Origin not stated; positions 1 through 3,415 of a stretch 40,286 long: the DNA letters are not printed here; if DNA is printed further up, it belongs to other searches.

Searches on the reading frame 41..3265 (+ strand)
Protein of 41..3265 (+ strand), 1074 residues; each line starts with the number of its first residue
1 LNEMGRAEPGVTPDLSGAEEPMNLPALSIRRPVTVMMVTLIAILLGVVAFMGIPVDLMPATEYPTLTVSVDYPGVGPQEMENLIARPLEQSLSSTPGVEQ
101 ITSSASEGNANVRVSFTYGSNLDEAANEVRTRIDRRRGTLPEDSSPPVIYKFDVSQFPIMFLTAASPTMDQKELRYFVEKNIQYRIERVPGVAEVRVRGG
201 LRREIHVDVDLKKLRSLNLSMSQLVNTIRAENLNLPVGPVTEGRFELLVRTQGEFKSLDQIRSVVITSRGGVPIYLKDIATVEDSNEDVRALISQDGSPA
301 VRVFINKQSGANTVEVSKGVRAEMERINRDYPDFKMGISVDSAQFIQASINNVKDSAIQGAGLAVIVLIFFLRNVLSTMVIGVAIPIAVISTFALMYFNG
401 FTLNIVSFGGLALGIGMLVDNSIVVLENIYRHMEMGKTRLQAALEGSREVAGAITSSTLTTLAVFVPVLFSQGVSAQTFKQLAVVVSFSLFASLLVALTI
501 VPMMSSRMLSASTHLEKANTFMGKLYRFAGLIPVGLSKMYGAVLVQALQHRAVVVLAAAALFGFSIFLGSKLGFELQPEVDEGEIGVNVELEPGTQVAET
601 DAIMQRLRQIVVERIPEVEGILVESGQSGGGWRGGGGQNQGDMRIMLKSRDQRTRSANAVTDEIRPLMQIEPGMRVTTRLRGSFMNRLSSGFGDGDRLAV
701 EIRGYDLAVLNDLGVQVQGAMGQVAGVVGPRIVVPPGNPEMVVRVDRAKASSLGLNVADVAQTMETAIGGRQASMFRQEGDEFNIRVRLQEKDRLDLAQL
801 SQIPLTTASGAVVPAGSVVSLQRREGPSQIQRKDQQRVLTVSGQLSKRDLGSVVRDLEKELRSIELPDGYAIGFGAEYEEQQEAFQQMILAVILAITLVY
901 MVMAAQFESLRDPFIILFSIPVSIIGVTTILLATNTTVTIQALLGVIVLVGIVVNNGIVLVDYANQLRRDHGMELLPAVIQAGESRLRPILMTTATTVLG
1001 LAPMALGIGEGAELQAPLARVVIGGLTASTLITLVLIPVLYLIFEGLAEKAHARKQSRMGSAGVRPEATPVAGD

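Call 59: search_protein_families(library=pfam, proteins=[window:41-3265:+], max_evalue=0.0001)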
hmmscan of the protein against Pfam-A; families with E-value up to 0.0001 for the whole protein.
window:41-3265:+ (1074 aa): 1 family
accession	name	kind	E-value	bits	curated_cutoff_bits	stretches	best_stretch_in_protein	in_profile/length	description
PF00873.25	ACR_tran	-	8.9e-268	891.5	28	1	26-1044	3-1020/1021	AcrB/AcrD/AcrF family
